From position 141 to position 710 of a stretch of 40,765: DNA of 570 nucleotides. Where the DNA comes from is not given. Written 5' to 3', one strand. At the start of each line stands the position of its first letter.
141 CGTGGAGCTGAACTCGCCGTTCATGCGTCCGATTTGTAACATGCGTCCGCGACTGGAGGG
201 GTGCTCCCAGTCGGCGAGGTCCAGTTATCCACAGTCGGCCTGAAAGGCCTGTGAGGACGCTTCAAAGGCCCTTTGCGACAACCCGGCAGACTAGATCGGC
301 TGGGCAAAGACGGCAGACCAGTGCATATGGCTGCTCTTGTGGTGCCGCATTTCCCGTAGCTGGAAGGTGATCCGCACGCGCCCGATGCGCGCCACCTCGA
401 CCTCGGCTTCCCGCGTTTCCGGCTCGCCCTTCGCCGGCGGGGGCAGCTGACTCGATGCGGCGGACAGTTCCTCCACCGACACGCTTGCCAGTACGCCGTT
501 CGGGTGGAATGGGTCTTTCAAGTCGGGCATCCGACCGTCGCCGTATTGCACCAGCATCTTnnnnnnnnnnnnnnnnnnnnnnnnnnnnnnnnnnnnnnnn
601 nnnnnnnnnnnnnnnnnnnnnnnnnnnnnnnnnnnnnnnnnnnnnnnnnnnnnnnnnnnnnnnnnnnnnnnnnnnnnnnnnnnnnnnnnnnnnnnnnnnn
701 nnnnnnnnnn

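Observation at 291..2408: Com-gated Dam-class methyltransferase plus DUF72 enzyme in the mom slot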

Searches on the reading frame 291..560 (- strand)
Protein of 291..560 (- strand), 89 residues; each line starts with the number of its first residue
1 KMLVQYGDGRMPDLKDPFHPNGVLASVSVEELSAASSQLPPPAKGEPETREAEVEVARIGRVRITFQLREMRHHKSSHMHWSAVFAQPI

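Call 38: search_protein_families(library=pfam, proteins=[window:291-560:-], max_evalue=0.01)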
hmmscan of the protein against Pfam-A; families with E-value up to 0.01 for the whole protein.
window:291-560:- (89 aa): 0 families

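Call 53: search_protein_representatives(protein=window:294-542:-)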
Query: 83 residues. Proteins with E-value up to 0.001 (for the whole library): 99; up to 1e-10: 3; up to 1e-30: 1. The best 99 are listed.
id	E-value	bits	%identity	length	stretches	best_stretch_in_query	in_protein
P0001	6.7e-44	163.6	92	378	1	1-83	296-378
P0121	2.3e-18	82.3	51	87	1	10-83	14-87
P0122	1.0e-11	61.2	46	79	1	14-80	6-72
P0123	1.8e-10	57.2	48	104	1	15-83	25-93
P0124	3.1e-10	56.4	41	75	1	14-81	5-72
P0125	5.4e-10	55.7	49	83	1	13-82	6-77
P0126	5.8e-10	55.6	44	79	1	10-82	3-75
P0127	6.7e-10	55.4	46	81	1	14-82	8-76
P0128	7.6e-10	55.2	100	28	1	56-83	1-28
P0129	2.1e-09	53.8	40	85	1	11-82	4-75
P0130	2.5e-09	53.6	45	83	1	14-82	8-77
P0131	2.5e-09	53.6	47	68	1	18-83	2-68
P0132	7.5e-09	52.0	44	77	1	13-80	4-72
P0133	1.3e-08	51.3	45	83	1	14-81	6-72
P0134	3.6e-08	49.9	40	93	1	6-81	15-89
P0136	5.6e-08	49.3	46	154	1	14-83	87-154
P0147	5.2e-07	46.2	39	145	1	8-82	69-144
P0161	4.3e-06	43.3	41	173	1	13-80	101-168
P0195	1.8e-04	38.1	35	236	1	10-80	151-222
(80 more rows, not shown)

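Call 55: search_protein_families(library=pfam, proteins=[P0121, P0122, P0123, P0124, P0125, P0126, P0136, P0147, P0161, P0195], max_evalue=0.1)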
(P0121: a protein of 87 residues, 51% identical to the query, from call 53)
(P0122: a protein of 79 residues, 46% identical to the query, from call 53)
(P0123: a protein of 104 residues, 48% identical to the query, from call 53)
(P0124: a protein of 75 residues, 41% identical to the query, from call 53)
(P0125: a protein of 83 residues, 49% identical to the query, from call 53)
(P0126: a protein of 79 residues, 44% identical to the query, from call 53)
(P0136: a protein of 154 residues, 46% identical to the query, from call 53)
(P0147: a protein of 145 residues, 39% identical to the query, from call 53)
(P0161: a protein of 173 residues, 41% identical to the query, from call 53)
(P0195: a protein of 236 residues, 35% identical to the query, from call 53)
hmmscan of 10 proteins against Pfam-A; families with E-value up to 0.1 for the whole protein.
P0121 (87 aa): 0 families

P0122 (79 aa): 1 family
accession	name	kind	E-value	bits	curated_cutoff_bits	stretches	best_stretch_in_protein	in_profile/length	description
PF13821.11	DUF4187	-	0.04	14.1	29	1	53-70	17-34/54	Domain of unknown function (DUF4187)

P0123 (104 aa): 0 families

P0124 (75 aa): 0 families

P0125 (83 aa): 0 families

P0126 (79 aa): 0 families

P0136 (154 aa): 1 family
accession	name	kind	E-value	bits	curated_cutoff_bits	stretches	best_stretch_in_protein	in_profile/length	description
PF01904.24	DUF72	-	1e-07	32.7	25.3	1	1-65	159-212/217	Protein of unknown function DUF72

P0147 (145 aa): 0 families

P0161 (173 aa): 0 families

P0195 (236 aa): 1 family
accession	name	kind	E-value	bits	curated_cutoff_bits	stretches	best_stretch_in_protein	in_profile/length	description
PF09179.16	TilS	-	0.0085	16.8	21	0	172-212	24-64/67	TilS substrate binding domain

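Call 57: search_dna_similar(query=P0126, collection=phages, mode=protein, max_evalue=0.01, max_rows=30)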
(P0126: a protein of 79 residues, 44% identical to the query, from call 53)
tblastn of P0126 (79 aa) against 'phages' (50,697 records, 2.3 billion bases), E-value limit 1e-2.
No match.

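Call 59: find_homologous_proteins(query=A4, max_evalue=0.001)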
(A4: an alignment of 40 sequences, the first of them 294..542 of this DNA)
Query A4 (40 sequences) (83 aa, profile of the alignment): 48 proteins with E <= 0.001 among 3042 candidates.
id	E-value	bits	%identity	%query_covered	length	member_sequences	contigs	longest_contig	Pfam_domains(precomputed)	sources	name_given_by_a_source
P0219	3.7e-29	118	43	84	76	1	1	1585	-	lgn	-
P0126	1.4e-27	113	42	92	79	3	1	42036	-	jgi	jgi:hypothetical protein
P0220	4.6e-27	112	42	81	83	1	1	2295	-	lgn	-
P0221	2.5e-26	109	42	83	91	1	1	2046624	-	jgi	-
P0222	5.0e-26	108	41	84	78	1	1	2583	-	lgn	-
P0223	5.2e-26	108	47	89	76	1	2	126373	-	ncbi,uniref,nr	ncbi:hypothetical protein B2J88_20330 [Rhodococcus sp. SRB_17]|uniref:hypothetical protein n=1 Tax=A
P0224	7.3e-26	108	39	87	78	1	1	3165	-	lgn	-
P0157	2.8e-25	106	35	90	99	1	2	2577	-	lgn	-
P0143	4.0e-25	105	37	81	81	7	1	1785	-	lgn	-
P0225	5.6e-25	105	49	80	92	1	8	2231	-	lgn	-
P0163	5.6e-25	105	37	81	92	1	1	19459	-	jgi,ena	-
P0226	6.5e-25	105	89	100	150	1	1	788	-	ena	-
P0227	8.3e-25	104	44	87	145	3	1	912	-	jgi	jgi:hypothetical protein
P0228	1.8e-24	103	46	86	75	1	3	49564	-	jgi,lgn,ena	-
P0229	2.0e-24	103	48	83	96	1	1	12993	-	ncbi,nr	ncbi:hypothetical protein P3G55_20205 [Leptospira sp. 96542]|nr:hypothetical protein [Leptospira sp.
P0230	2.8e-24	103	33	83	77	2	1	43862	-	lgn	-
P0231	7.6e-24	101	42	92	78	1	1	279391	-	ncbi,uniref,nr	ncbi:hypothetical protein [Variovorax sp. DXTD-1]|uniref:hypothetical protein n=1 Tax=Variovorax sp.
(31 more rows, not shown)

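Call 60: find_encoding_contigs(protein=P0126, flank=8000, max_places=2)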
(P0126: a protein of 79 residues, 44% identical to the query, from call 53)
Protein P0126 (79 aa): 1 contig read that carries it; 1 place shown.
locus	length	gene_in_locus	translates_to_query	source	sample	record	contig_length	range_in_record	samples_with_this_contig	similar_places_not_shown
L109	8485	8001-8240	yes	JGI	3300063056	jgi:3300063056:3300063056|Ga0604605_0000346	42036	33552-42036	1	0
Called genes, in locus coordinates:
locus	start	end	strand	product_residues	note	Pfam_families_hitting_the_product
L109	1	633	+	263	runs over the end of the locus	PF25688:P22_gp7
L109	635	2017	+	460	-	-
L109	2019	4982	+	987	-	-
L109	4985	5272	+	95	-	-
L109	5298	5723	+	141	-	-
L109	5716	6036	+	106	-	-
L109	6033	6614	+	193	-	PF00959:Phage_lysozyme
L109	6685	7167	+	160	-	PF10721:DUF2514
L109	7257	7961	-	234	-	-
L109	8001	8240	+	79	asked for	-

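Call 61: find_encoding_contigs(protein=P0231, flank=8000, max_places=2)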
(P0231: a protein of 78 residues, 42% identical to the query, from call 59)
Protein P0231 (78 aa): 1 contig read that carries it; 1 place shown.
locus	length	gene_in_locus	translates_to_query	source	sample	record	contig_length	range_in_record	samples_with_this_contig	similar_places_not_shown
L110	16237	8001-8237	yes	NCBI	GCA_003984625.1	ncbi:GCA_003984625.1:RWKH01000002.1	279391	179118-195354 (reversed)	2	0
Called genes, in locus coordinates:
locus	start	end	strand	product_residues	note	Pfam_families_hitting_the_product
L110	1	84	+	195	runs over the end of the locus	-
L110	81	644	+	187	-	PF13392:HNH_3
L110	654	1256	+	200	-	-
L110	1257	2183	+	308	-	PF13884:Peptidase_S74 (weak)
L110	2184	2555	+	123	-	-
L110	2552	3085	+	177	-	PF00959:Phage_lysozyme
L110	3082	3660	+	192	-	-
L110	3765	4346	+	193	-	-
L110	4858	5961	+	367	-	-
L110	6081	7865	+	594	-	-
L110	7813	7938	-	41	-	-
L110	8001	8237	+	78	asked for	-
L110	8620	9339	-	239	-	PF13560:HTH_31 (weak), PF01381:HTH_3 (weak), PF00717:Peptidase_S24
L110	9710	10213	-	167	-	-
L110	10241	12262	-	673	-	PF00005:ABC_tran, PF02463:SMC_N (faint), PF13476:AAA_23 (faint), PF13555:AAA_29 (faint), PF13304:AAA_21 (faint), PF12848:ABC_tran_Xtn, PF00005:ABC_tran, PF16326:ABC_tran_CTD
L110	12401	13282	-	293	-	PF06325:PrmA (faint), PF05175:MTS, PF13847:Methyltransf_31, PF13649:Methyltransf_25 (weak)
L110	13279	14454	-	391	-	PF01546:Peptidase_M20, PF07687:M20_dimer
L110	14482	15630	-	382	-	PF00437:T2SSE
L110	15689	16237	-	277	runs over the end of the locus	PF14805:THDPS_N_2, PF25087:GMPPB_C (faint), PF00132:Hexapep, PF14602:Hexapep_2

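Call 62: find_encoding_contigs(protein=P0230, flank=8000, max_places=2)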
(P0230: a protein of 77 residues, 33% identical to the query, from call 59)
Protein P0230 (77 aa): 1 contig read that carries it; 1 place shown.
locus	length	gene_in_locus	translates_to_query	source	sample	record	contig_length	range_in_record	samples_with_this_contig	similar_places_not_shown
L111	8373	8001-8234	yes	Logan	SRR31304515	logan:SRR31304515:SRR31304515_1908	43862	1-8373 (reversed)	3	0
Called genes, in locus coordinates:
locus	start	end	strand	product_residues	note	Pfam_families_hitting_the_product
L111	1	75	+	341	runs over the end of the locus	-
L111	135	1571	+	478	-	-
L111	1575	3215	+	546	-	-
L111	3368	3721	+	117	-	-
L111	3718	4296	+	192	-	-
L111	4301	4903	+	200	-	-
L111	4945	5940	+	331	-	PF13884:Peptidase_S74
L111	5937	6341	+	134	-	-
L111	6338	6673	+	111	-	-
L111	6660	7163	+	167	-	-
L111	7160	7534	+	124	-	-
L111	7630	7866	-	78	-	-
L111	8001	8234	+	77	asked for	-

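Call 71: predict_structure(alignment_id=A5)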
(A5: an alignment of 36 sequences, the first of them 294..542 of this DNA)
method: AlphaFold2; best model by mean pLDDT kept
length: 83 residues; sequences in the alignment: 36
mean_pLDDT: 81.9   pTM: 0.61
mean pLDDT of the five models: 81.9, 81.6, 81.2, 79.6, 79.6
residues with pLDDT >= 90: 17; 70-90: 51; 50-70: 12; < 50: 3
segments of 3 or more residues with pLDDT < 50: none
pLDDT, mean of each block of 10 residues (from residue 1): 55 69 87 85 89 89 89 90 88
secondary structure, 60 per line:
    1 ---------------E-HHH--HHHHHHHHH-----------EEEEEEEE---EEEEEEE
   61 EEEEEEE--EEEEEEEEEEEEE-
elements in order: H23-31 E43-50 E54-67 E70-82

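Call 77: fold_search(model_id=the predicted structure, library=pdb)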
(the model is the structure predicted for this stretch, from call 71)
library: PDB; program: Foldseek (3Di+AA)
matches with E <= 10: 298; with E <= 0.001: 0
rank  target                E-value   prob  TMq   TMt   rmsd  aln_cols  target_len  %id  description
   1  8sgk_A                4.7e-01  0.28  0.27  0.07   7.5        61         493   21  CryoEM structure of Deinococcus radiodurans BphP photosensory module in Pr state (released 2024-05-22)
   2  12dl_OA               5.6e-01  0.63  0.36  0.08   3.3        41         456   10  Native structure of the cytoplasmic lattice (CPL) asymmetric unit from mouse MII eggs (released 2026-04-08)
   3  9xrl_C                8.1e-01  0.41  0.32  0.07   3.4        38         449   10  Structure of mouse cytoplasmic lattice (CPL) repeating unit (released 2026-03-18)
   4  6t3l_A                8.1e-01  0.20  0.26  0.10   7.7        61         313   21  PAS-GAF fragment from Deinococcus radiodurans phytochrome in dark state (released 2020-04-08)
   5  4l9g_A                8.1e-01  0.15  0.27  0.12   7.3        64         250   20  Structure of PpsR N-Q-PAS1 from Rb. sphaeroides (released 2014-02-12)
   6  4hh3_A                1.2e+00  0.13  0.27  0.12   7.3        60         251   18  Structure of the AppA-PpsR2 core complex from Rb. sphaeroides (released 2013-06-05)
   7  3s7n                  1.2e+00  0.12  0.24  0.09   8.0        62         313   21  Crystal Structure of the alternate His 207 conformation of the Infrared Fluorescent D207H variant of Deinococcus Bacteri (released 2011-12-21)
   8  6t3l_B                1.3e+00  0.15  0.26  0.09   7.7        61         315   21  PAS-GAF fragment from Deinococcus radiodurans phytochrome in dark state (released 2020-04-08)
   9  8avx_B                1.3e+00  0.14  0.27  0.07   7.7        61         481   21  Cryo-EM structure of DrBphP in Pfr state (released 2022-12-21)
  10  3mjq_B                1.4e+00  0.25  0.33  0.28   3.7        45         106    9  Crystal structure of the PAS domain of Q24QT8_DESHY protein from Desulfitobacterium hafniense. Northeast Structural Ge (released 2010-04-28)
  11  6fht_B                1.4e+00  0.14  0.27  0.05   7.6        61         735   21  Crystal structure of an artificial phytochrome regulated adenylate/guanylate cyclase in its dark adapted Pr form (released 2018-04-18)
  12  5v0l_B                1.4e+00  0.11  0.31  0.19   7.3        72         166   19  Crystal structure of the AHR-ARNT heterodimer in complex with the DRE (released 2017-04-19)
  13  3s7q                  1.5e+00  0.13  0.26  0.10   7.8        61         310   21  Crystal Structure of a Monomeric Infrared Fluorescent Deinococcus radiodurans Bacteriophytochrome chromophore binding do (released 2012-01-11)
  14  9w2m_J                1.7e+00  0.47  0.38  0.08   3.0        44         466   14  Cryo-EM structure of the Cytoplasmic lattice(CPL) from mouse oocyte (released 2026-02-25)
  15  8avw_B                1.7e+00  0.13  0.26  0.06   7.7        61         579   21  Cryo-EM structure of DrBphP in Pr state (released 2022-12-21)
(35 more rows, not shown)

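Call 88: search_protein_families(library=padloc, proteins=[L110:6081-7865:+], max_evalue=0.01)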
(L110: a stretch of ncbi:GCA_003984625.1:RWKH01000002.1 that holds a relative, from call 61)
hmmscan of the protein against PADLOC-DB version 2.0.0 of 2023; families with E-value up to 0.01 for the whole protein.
L110:6081-7865:+ (594 aa): 0 families

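Call 89: search_protein_families(library=phrogs, proteins=[window:294-542:-, P0126, P0231, P0230, P0122], max_evalue=0.01)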
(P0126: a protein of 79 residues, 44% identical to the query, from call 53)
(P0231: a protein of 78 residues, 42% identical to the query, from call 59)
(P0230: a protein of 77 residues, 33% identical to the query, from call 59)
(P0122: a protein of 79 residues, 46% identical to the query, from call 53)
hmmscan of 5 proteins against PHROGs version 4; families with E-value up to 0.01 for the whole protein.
window:294-542:- (83 aa): 0 families

P0126 (79 aa): 0 families

P0231 (78 aa): 0 families

P0230 (77 aa): 0 families

P0122 (79 aa): 0 families
